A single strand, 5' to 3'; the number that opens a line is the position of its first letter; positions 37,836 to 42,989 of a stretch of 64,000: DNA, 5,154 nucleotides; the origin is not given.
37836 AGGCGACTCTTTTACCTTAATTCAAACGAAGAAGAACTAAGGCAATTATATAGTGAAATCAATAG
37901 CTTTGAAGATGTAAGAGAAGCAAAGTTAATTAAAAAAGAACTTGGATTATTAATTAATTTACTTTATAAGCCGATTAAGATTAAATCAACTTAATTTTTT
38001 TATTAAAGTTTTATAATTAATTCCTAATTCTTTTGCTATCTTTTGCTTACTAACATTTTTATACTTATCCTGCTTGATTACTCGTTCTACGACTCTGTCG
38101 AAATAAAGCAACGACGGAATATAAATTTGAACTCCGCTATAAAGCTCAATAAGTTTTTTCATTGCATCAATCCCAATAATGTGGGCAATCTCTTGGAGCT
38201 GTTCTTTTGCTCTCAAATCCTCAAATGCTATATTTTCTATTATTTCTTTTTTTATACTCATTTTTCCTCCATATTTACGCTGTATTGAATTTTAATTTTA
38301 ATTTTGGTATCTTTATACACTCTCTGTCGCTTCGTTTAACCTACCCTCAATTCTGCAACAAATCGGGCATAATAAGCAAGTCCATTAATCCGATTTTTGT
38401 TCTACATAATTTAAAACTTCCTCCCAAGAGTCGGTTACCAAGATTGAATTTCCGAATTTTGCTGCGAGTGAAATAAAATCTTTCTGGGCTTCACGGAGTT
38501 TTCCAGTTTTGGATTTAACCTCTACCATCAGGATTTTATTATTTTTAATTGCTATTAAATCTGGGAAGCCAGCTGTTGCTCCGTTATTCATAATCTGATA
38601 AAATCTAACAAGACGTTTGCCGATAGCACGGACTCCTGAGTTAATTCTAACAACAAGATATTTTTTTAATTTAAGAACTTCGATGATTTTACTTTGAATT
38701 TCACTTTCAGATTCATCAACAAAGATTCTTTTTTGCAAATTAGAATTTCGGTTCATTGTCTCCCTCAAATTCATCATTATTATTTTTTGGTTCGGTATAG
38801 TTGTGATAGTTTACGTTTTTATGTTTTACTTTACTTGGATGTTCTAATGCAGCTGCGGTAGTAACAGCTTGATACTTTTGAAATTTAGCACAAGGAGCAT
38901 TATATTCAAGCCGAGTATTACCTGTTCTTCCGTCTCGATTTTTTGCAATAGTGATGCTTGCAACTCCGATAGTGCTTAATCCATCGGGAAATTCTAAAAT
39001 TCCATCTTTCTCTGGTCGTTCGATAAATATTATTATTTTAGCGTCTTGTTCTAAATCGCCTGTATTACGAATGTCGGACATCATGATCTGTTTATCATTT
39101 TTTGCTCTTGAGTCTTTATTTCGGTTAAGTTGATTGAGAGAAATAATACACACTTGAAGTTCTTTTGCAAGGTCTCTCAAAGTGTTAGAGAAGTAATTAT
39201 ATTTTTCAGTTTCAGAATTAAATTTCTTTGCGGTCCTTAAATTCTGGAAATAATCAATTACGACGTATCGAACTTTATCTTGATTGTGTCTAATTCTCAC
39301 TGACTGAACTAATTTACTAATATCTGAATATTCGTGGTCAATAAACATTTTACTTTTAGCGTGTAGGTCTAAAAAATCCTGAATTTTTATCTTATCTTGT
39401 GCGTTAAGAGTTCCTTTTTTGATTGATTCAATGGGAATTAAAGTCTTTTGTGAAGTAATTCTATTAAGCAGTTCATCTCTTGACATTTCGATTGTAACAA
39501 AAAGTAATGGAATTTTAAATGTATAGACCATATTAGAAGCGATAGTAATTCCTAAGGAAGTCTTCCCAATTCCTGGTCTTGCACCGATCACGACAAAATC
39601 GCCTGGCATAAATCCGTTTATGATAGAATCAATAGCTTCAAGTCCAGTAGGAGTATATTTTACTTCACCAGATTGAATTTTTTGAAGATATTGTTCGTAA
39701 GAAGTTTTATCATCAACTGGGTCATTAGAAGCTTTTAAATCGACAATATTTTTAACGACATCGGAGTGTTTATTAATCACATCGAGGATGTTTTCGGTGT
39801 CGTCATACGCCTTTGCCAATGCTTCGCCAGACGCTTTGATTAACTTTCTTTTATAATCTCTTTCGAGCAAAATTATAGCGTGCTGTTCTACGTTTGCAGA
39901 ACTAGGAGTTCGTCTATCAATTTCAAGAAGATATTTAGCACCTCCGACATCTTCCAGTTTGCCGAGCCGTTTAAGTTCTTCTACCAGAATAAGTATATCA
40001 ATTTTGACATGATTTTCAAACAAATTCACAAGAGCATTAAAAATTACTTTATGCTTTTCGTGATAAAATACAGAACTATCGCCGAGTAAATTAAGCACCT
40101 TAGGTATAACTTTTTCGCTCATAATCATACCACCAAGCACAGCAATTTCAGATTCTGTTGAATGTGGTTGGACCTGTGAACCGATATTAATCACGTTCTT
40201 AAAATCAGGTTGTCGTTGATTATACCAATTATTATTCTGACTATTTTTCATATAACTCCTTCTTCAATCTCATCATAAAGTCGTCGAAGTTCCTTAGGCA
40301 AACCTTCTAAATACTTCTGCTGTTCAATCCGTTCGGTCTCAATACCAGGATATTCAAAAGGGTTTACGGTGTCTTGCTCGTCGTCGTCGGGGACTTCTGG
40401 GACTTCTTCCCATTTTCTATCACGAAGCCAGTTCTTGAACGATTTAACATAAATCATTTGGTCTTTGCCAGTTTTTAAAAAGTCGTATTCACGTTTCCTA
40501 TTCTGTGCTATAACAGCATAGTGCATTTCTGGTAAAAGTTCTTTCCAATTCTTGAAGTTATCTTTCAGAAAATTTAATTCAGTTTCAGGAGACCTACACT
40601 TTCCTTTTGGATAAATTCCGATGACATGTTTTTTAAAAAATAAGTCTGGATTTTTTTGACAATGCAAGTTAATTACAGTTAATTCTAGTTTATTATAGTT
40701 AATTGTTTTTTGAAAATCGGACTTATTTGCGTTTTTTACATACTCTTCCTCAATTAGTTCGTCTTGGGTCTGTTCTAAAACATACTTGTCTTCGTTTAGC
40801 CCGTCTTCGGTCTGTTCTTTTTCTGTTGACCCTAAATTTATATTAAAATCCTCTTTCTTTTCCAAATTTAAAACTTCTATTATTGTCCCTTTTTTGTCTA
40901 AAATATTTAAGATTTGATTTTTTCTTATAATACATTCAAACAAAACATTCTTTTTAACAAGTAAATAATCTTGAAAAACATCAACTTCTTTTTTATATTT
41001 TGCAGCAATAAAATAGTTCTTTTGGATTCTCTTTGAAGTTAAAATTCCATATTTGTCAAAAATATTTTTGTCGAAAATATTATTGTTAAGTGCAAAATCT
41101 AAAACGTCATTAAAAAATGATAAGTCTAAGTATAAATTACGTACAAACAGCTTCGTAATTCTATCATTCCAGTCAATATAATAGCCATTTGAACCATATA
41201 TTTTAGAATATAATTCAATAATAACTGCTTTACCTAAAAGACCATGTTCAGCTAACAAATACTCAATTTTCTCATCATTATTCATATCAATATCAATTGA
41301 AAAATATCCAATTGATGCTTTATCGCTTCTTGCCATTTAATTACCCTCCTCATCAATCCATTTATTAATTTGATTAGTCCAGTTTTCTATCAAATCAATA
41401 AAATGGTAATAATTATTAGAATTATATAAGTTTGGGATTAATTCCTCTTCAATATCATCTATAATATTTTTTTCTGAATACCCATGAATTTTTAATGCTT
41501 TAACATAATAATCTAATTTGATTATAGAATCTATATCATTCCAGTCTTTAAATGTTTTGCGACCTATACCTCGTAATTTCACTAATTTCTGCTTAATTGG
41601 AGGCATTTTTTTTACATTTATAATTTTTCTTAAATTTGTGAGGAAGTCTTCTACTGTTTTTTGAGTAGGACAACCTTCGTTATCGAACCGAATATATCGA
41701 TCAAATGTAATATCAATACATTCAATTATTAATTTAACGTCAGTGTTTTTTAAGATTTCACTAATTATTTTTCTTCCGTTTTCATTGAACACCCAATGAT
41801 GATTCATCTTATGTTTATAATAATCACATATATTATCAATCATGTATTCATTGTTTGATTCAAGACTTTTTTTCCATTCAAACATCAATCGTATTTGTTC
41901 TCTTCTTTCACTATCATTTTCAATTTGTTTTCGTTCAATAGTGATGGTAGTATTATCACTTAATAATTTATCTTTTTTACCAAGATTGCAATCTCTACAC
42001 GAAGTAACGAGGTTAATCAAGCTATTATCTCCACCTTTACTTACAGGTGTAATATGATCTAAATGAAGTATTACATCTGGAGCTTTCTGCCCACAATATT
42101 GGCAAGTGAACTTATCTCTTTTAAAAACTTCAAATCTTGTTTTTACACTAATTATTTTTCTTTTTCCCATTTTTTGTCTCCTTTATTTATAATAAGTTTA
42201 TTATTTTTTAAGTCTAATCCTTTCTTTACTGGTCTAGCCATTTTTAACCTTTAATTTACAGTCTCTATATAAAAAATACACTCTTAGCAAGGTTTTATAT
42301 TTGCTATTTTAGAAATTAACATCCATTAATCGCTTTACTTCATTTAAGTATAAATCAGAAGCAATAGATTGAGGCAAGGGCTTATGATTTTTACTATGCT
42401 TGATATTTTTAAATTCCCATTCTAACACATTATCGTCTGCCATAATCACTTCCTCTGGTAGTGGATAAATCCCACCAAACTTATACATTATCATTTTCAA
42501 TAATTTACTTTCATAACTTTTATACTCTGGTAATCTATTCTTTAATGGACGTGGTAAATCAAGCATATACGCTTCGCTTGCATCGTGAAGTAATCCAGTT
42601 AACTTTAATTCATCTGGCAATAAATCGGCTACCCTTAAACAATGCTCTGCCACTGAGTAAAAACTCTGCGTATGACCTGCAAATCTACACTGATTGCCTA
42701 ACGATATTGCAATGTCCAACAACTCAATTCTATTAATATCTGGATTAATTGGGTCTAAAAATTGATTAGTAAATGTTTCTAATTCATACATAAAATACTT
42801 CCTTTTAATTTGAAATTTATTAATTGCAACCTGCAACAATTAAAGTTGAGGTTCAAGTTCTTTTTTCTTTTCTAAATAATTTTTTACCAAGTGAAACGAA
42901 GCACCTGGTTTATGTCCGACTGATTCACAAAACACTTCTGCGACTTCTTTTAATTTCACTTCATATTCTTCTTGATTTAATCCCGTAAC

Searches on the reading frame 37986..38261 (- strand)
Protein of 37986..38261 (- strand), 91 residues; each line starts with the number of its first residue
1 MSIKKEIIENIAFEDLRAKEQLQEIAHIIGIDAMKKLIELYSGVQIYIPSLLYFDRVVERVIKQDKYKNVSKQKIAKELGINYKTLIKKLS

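Call 60: search_protein_families(library=pfam, proteins=[window:37986-38261:-], max_evalue=0.001)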
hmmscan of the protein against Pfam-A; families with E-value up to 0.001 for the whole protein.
window:37986-38261:- (91 aa): 0 families

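Call 99: search_protein_families(library=phrogs, proteins=[window:37986-38261:-], max_evalue=0.001)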
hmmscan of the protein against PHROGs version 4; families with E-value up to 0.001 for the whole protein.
window:37986-38261:- (91 aa): 1 family
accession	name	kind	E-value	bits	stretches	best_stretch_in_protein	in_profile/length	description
phrog_836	-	transcription regulation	6.8e-07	30.5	1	21-81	15-108/133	late transcriptional activator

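Call 101: search_protein_families(library=pfam, proteins=[window:37986-38261:-], max_evalue=5)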
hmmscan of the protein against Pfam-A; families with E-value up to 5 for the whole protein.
window:37986-38261:- (91 aa): 6 families
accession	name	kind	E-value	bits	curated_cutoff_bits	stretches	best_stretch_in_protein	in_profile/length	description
PF02954.25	HTH_8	-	0.0012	19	22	1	72-90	21-39/42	Bacterial regulatory protein, Fis family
PF08765.17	Mor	-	0.0027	18.1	24.9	1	18-55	20-57/107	Mor transcription activator family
PF04967.18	HTH_10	-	0.0068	16.6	23.1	1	68-90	22-44/53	HTH DNA binding domain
PF13022.12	HTH_Tnp_1_2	-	0.04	14.5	27.9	1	63-88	20-45/122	Helix-turn-helix of insertion element transposase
PF07453.19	NUMOD1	-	0.061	14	22.8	1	71-89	18-35/37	NUMOD1 domain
PF15978.11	TnsD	-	0.084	12.3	32.4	1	56-90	185-220/355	Tn7-like transposition protein D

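Call 114: find_homologous_proteins(query=A9, max_evalue=0.001)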
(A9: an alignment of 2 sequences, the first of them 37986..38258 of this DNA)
Query A9 (2 sequences) (90 aa, profile of the alignment): 5 proteins with E <= 0.001 among 51 candidates.
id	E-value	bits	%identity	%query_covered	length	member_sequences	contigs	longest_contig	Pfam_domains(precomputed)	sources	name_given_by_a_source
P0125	7.6e-40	153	99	100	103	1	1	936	-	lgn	-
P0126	3.5e-38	148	26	94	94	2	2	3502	-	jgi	-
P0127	1.2e-33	133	100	87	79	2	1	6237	-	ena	-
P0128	2.1e-27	113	67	100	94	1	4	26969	-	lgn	-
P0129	1.8e-26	110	66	99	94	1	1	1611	-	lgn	-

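Call 116: find_encoding_contigs(protein=P0128, flank=10000, max_places=4)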
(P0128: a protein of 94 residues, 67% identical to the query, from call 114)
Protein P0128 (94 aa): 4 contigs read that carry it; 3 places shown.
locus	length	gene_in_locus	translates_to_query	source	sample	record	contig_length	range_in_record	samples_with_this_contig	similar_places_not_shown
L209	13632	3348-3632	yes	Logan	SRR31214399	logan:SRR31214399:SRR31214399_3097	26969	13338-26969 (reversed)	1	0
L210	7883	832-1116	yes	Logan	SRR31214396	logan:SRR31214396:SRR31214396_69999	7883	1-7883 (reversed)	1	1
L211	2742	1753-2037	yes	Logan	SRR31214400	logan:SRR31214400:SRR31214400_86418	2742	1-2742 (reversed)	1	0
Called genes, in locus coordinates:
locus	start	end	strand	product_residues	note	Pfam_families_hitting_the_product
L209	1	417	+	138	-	?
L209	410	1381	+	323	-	PF14297:Lin1244_N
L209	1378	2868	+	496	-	PF00772:DnaB, PF03796:DnaB_C, PF06745:ATPase (weak), PF01926:MMR_HSR1 (faint)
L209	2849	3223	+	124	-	PF08774:VRR_NUC, PF01870:Hjc (weak)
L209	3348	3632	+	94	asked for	-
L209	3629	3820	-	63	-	-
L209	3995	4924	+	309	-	PF12224:Amidoligase_2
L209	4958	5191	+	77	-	-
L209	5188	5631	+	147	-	PF06094:GGACT, PF13772:AIG2_2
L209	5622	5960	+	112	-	PF06094:GGACT, PF13772:AIG2_2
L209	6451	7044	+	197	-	-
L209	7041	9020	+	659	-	-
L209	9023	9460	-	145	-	PF05069:Phage_tail_S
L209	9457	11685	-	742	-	PF06074:Portal_Mu, PF04233:Phage_Mu_F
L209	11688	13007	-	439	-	PF04466:Terminase_3, PF03237:Terminase_6N, PF17288:Terminase_3C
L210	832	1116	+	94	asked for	-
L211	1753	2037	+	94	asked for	-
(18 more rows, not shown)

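Call 117: find_related_loci(query=A10, collection=viral_contigs, flank=10000)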
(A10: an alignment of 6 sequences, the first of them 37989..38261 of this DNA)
Query A10 (91 aa) in viral_contigs; peptide patterns used: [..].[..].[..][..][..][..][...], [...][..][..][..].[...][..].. (x = any residue, [..] = any of these).
199 stretches matched a pattern, but none encodes a relative of the query by tblastn (E <= 1e-3).

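Call 118: find_related_loci(query=P0126, collection=viral_contigs, flank=10000)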
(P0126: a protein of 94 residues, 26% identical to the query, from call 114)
Query P0126 (94 aa) in viral_contigs; peptide patterns used: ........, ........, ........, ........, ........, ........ (x = any residue, [..] = any of these).
23 stretches matched a pattern; 1 encode a relative of the query (tblastn E <= 1e-3); 1 distinct loci.
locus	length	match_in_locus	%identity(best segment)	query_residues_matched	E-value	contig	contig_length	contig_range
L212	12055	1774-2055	91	1-94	2e-55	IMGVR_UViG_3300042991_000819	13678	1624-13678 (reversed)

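Call 121: search_solved_structures(query=A10, max_evalue=10, show_alignments=2)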
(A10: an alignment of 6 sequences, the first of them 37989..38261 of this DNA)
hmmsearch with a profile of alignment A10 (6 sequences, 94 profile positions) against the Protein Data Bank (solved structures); distinct sequences matched with E-value up to 10: 11.
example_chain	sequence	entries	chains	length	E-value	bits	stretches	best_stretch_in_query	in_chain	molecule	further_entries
5olk_A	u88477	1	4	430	0.082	16.4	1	26-89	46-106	Ribonucleoside-diphosphate reductase, beta subunit 1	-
1rr7_A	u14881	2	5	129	0.34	14.5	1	31-92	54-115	Middle operon regulator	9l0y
6xiu_A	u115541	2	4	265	0.47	14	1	16-92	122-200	Regulatory protein Rns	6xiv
9ca5_A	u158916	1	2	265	0.47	14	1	16-92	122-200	AraC-family, transcriptional regulator Rns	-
3mvp_A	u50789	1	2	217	0.48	14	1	52-89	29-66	TetR/AcrR transcriptional regulator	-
8vrq_A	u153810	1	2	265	0.48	14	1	16-92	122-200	Regulatory protein Rns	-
8vst_A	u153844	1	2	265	0.48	14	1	16-92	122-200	Regulatory protein Rns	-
9ca6_A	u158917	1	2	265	0.5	13.9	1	16-92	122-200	Regulatory protein Rns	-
1cg5_A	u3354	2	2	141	0.71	13.4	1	24-66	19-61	PROTEIN (HEMOGLOBIN)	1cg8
5tjj_A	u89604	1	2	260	2.1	11.9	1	46-93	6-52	Transcriptional regulator, IclR family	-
3av0_A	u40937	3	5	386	5.8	10.5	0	9-33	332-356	DNA double-strand break repair protein mre11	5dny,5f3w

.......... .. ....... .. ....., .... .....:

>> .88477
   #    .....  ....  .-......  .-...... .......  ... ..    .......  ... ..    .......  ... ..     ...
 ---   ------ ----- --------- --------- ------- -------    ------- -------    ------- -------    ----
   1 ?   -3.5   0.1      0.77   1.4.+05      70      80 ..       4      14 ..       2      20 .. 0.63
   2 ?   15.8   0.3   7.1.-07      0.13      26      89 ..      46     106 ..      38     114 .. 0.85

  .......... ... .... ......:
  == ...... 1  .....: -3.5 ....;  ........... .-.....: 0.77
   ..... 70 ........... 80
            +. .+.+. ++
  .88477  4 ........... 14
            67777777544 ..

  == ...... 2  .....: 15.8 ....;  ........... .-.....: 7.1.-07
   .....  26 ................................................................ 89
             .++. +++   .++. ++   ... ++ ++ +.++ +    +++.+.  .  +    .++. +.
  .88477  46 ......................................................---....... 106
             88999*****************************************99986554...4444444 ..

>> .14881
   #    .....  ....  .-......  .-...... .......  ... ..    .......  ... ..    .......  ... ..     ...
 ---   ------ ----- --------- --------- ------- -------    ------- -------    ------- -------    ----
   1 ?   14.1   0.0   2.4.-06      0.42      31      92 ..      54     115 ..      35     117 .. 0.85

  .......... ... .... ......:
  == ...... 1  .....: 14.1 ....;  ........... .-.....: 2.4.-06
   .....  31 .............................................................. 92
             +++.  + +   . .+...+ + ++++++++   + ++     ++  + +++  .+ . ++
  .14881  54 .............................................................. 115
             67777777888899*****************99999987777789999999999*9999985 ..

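Call 122: predict_structure(alignment_id=A10)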
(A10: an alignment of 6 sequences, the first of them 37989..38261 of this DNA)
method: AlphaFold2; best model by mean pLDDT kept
length: 91 residues; sequences in the alignment: 6
mean_pLDDT: 83.8   pTM: 0.72
mean pLDDT of the five models: 83.8, 82.8, 80.7, 79.6, 78.7
residues with pLDDT >= 90: 30; 70-90: 50; 50-70: 10; < 50: 1
segments of 3 or more residues with pLDDT < 50: none
pLDDT, mean of each block of 10 residues (from residue 1): 87 83 87 86 58 83 91 91 89 81
secondary structure, 60 per line:
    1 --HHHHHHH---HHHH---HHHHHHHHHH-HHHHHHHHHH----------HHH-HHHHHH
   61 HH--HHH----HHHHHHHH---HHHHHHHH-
elements in order: H3-9 H13-16 H20-29 H31-40 H55-62 H72-79 H83-90

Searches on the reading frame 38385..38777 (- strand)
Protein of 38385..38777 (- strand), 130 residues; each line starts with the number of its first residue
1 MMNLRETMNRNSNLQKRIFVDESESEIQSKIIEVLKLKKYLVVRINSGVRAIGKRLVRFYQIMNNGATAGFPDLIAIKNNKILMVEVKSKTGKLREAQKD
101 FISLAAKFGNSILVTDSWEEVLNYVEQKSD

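Call 60: search_protein_families(library=pfam, proteins=[window:38385-38777:-], max_evalue=0.001)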
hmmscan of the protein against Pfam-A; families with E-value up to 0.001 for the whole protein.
window:38385-38777:- (130 aa): 2 families
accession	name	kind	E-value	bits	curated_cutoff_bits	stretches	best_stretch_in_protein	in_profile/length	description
PF08774.17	VRR_NUC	-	6e-09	36.4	23.8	1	26-109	5-106/116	VRR-NUC domain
PF01870.24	Hjc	-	9.8e-05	22.7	21.1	1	66-93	25-52/93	Archaeal holliday junction resolvase (hjc)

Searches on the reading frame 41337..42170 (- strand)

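Call 61: search_protein_families(library=pfam, proteins=[window:41337-42170:-], max_evalue=0.001)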
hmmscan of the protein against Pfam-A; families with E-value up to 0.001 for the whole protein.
window:41337-42170:- (277 aa): 3 families
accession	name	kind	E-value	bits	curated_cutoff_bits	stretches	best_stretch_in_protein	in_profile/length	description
PF01844.29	HNH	-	1.8e-13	50.8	21.4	1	23-67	1-46/47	HNH endonuclease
PF14279.12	HNH_5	-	1.6e-12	47.6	27.5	1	23-69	1-47/56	HNH endonuclease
PF13395.12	HNH_4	-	1.1e-06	28.9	22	1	23-68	1-51/54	HNH endonuclease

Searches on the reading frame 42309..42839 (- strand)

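Call 61: search_protein_families(library=pfam, proteins=[window:42309-42839:-], max_evalue=0.001)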
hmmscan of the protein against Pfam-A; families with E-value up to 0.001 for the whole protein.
window:42309-42839:- (176 aa): 0 families

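Call 99: search_protein_families(library=phrogs, proteins=[window:42309-42839:-], max_evalue=0.001)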
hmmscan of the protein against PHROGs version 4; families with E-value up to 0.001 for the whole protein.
window:42309-42839:- (176 aa): 5 families
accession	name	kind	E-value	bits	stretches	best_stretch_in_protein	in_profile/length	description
phrog_318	-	other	1.3e-46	160.6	1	14-155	94-236/296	deoxyribonucleoside 5' monophosphate phosphatase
phrog_8467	-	other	1.1e-31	111.1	1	18-148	23-153/195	deoxyribonucleoside 5' monophosphate phosphatase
phrog_20276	-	unknown function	3.3e-23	83.1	1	37-113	21-97/103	-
phrog_21461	-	other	3.5e-11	43.5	1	26-67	10-51/52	phosphohydrolase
phrog_6402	-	other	6.2e-11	43.5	1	85-149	2-66/111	deoxyribonucleoside 5' monophosphate phosphatase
